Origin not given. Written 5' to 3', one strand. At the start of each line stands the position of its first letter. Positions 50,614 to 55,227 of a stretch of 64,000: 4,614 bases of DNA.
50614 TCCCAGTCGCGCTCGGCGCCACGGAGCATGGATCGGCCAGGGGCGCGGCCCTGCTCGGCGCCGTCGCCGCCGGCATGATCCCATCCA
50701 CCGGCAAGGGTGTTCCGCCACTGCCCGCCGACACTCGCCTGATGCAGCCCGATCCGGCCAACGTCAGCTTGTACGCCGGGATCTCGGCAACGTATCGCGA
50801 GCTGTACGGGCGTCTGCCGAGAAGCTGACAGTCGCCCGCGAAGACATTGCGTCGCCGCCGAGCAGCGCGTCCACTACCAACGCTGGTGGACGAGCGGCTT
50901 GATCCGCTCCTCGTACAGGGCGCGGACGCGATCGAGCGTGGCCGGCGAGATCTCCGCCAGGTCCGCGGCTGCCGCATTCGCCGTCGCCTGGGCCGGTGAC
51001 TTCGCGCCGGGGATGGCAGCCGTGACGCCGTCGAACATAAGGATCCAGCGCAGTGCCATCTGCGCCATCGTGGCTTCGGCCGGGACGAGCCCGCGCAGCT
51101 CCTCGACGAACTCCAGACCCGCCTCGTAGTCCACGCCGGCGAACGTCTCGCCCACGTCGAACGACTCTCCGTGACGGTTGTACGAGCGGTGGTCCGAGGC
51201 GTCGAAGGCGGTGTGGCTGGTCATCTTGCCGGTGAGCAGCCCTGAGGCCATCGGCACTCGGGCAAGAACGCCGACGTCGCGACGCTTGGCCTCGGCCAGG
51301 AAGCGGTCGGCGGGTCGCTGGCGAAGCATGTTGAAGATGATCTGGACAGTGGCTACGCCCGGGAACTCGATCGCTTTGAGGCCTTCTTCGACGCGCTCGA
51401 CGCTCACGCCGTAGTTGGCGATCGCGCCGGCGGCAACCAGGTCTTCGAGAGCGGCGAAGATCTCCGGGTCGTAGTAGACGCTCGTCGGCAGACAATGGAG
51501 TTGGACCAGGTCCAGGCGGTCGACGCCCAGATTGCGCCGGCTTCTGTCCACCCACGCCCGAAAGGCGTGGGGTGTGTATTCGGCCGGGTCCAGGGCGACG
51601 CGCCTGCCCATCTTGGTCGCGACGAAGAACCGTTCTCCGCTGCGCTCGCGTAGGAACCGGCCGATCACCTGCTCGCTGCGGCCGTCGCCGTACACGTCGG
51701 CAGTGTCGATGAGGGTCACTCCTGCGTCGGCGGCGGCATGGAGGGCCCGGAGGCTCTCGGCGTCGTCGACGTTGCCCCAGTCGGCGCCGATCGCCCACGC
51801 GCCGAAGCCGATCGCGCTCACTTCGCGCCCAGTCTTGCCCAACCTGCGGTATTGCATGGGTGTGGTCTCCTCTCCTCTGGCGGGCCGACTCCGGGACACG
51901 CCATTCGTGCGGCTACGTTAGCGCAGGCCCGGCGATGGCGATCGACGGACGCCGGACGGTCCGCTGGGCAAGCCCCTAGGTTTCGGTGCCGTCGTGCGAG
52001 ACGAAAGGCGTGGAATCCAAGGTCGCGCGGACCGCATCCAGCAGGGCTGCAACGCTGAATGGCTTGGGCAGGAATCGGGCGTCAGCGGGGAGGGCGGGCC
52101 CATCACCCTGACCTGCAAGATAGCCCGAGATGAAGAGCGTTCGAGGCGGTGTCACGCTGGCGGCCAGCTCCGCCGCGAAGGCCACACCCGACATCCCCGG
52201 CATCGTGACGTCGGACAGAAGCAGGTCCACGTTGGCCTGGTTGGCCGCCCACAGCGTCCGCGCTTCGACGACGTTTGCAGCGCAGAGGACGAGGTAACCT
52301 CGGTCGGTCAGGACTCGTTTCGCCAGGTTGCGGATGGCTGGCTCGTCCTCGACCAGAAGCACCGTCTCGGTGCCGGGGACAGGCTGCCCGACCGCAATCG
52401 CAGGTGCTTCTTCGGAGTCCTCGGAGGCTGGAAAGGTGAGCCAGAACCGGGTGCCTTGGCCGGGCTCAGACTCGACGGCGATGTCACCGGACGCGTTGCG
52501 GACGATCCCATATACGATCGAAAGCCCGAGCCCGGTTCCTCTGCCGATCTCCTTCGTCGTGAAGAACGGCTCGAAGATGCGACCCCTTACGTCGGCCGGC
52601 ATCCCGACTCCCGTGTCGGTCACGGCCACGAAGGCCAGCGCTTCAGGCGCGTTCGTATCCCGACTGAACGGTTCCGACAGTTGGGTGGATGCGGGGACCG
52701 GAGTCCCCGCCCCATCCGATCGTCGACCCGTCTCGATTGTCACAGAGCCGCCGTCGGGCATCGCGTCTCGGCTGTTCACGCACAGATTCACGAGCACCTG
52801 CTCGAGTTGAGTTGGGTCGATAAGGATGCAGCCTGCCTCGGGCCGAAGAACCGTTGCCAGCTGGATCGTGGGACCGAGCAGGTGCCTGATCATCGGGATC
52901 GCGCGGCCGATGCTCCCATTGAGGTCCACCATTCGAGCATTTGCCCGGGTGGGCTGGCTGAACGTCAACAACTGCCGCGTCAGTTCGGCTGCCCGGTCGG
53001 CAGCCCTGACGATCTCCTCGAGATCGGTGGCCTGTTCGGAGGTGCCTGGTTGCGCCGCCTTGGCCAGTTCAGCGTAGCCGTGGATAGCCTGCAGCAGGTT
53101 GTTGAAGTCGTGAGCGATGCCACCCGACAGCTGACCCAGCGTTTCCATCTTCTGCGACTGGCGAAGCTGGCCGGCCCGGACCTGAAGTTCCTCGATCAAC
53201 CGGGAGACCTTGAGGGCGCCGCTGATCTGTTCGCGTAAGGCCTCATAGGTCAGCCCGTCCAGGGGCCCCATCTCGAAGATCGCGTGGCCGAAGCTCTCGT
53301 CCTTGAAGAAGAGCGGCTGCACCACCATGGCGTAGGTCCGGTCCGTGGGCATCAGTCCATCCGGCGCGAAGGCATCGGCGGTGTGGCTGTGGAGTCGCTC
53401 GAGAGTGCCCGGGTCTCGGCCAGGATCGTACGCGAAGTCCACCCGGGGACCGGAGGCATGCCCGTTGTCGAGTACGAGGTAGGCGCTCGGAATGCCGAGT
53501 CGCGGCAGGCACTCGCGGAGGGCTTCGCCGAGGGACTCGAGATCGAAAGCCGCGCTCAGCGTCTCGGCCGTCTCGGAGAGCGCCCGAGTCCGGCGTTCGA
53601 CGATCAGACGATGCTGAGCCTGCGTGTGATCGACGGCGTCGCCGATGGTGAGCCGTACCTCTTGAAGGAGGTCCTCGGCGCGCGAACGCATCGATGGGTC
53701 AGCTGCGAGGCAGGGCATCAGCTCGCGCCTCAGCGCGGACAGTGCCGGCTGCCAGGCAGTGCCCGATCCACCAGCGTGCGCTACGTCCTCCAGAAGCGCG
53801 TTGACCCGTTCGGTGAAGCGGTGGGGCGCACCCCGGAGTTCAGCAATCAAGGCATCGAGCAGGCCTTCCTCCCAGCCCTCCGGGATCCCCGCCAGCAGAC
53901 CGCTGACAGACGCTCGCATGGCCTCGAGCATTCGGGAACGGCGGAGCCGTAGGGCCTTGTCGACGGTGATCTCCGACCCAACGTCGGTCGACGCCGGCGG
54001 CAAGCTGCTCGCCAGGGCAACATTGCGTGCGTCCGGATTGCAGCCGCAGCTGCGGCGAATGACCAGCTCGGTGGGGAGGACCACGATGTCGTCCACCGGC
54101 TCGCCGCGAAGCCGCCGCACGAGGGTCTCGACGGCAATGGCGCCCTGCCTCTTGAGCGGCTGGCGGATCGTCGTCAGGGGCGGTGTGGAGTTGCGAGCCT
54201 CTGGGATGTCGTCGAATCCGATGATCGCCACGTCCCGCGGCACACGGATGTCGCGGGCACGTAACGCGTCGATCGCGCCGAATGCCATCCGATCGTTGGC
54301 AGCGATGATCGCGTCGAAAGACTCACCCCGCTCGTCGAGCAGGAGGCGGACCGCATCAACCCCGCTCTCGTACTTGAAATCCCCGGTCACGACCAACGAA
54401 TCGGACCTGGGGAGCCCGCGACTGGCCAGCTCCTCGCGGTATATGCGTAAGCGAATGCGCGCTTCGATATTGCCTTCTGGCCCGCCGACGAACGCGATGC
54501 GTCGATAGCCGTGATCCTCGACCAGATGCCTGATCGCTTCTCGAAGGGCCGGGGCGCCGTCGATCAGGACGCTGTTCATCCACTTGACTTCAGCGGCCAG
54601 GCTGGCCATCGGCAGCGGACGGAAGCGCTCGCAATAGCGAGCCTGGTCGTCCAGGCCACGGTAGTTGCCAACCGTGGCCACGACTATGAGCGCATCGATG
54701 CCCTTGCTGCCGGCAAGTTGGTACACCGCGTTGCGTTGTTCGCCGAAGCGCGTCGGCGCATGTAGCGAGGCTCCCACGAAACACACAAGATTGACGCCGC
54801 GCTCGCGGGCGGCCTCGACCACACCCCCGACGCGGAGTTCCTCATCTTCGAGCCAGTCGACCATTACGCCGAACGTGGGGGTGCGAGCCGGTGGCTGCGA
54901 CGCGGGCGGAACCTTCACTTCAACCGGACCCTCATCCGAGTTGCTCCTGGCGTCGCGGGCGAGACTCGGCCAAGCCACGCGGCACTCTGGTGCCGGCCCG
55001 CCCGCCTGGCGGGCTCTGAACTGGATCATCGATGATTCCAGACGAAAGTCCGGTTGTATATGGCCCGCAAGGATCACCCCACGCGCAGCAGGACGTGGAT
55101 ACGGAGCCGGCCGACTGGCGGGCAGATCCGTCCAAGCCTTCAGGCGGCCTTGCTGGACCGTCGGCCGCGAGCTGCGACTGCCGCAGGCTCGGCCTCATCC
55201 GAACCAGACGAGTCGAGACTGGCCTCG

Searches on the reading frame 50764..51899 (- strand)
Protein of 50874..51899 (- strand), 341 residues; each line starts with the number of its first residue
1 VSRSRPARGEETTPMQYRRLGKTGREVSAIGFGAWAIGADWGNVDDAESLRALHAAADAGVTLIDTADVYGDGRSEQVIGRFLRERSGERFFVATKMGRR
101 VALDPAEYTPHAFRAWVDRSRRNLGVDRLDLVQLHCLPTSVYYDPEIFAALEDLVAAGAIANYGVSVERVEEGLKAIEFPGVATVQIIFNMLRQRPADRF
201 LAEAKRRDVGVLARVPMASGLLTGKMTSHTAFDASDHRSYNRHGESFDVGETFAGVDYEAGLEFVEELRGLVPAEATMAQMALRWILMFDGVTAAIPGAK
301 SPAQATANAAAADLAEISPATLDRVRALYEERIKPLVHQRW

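Call 17: search_protein_families(library=pfam, proteins=[window:50874-51899:-, window:50764-51798:-], max_evalue=0.0001)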
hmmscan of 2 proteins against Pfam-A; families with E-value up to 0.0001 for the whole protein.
window:50874-51899:- (341 aa): 1 family
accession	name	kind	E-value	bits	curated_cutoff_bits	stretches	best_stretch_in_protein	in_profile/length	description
PF00248.27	Aldo_ket_red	-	6.7e-63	212.9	24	1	30-329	2-290/291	Aldo/keto reductase family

window:50764-51798:- (344 aa): 0 families

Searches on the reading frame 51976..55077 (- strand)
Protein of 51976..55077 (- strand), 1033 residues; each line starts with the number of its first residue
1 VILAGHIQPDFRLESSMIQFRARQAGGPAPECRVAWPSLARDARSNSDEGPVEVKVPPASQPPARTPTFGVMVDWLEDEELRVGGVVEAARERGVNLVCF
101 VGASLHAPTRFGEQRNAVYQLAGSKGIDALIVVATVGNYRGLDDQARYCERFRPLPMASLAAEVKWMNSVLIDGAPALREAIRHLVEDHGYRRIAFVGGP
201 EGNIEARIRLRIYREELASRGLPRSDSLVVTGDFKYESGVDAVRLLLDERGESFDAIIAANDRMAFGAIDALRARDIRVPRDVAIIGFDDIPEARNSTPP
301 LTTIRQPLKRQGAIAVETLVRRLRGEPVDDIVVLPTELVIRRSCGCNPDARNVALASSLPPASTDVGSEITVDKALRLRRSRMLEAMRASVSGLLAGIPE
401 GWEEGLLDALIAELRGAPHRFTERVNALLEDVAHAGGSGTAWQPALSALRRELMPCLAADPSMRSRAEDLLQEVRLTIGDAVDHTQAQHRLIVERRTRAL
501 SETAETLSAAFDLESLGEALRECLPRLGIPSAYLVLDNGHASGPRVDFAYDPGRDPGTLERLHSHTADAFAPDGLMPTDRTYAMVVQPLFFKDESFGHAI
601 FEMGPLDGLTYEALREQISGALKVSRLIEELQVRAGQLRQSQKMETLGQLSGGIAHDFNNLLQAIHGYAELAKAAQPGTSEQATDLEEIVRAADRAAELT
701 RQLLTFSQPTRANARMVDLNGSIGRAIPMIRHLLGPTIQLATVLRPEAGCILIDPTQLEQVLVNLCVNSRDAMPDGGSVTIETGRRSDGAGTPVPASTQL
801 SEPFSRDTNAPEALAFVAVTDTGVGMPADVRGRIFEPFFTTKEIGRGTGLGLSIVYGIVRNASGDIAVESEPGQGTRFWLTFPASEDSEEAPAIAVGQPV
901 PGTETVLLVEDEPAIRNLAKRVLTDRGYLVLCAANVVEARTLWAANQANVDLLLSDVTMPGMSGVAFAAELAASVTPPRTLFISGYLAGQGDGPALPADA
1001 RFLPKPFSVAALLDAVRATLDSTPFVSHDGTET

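Call 3: search_protein_families(library=pfam, proteins=[window:51976-55077:-], max_evalue=0.1)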
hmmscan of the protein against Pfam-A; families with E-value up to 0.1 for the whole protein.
window:51976-55077:- (1033 aa): 8 families
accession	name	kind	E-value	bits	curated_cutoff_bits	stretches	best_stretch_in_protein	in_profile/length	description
PF13377.12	Peripla_BP_3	-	3e-34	118.9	26.5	1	183-344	2-167/167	Periplasmic binding protein-like domain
PF02518.31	HATPase_c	-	1.5e-21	77.3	26.4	1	754-885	2-110/111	Histidine kinase-, DNA gyrase B-, and HSP90-like ATPase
PF00072.30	Response_reg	-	3.1e-16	59.9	30.2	1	906-1017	1-111/111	Response regulator receiver domain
PF00532.27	Peripla_BP_1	-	3.6e-13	50.1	22.2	1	116-321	48-259/281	Periplasmic binding proteins and sugar binding domain of LacI family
PF00512.31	HisKA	-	3.3e-10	40.3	26.9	1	647-708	2-62/66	His Kinase A (phospho-acceptor) domain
PF13407.12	Peripla_BP_4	-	2.6e-07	30.9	35.1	1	192-326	122-257/258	Periplasmic binding protein domain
PF14689.11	SPOB_a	-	0.012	15.6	28.1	1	655-674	20-39/62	Sensor_kinase_SpoOB-type, alpha-helical domain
PF10090.15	HPTransfase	-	0.031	14.4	22.9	1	760-792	34-66/123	Histidine phosphotransferase C-terminal domain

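Call 4: search_protein_families(library=ncbifam, proteins=[window:51976-55077:-], max_evalue=0.1)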
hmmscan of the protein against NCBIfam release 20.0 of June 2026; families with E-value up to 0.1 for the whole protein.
window:51976-55077:- (1033 aa): 155 families (the best 25 are shown)
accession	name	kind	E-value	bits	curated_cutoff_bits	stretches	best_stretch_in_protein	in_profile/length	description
NF046020.1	HisKinCckABruc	equivalog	1e-92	311.5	1000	1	636-1021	469-868/868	cell cycle histidine kinase CckA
NF010076.0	PRK13557.1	subfamily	1.7e-90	304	631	1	637-1023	153-536/540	histidine kinase famiy protein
NF046026.1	HisKinCckACaul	equivalog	2.6e-78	263.8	1000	1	637-1020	292-676/678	cell cycle histidine kinase CckA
NF010411.0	PRK13837.1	equivalog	2.2e-75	254.2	647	1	617-1023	420-815/828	two-component system VirA-like sensor kinase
NF008468.0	PRK11360.1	equivalog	1.5e-48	165.6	646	2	616-789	365-538/616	two-component system sensor histidine kinase AtoS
NF052574.1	HisKinEspCMyxo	equivalog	1.5e-45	155.7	1200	1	637-1020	407-783/785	serine histidine kinase EspC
NF052573.1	HisKinEspAMyxo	equivalog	1.4e-40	139.1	1400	1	624-975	361-702/755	serine histidine kinase EspA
NF007688.0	PRK10364.1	equivalog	5.8e-37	127.5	479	2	637-787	230-381/460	two-component system sensor histidine kinase ZraS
NF007075.0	PRK09526.1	subfamily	6.1e-37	127.4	340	1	167-347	158-334/358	LacI family DNA-binding transcriptional regulator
NF007743.0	PRK10423.1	equivalog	3.7e-35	121.6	531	1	125-343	114-329/330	ribose operon transcriptional repressor RbsR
NF038348.1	T2SS_HK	subfamily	6.7e-35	120.5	450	3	815-883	504-572/574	histidine kinase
NF047466.1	hybrid_RR_LvrB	exception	6.4e-34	117.7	500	1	636-884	141-376/377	hybrid histidine kinase/response regulator LvrB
NF008269.0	PRK11041.1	equivalog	4.2e-32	111.5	436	1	85-344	88-337/342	DNA-binding transcriptional regulator CytR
TIGR02956.1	TMAO_torS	equivalog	2.7e-29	101.9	676.5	1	749-972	571-768/967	TMAO reductase system sensor histidine kinase/response regulator TorS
TIGR01481.1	ccpA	equivalog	9.1e-28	97.6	442.35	1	153-343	140-328/330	catabolite control protein A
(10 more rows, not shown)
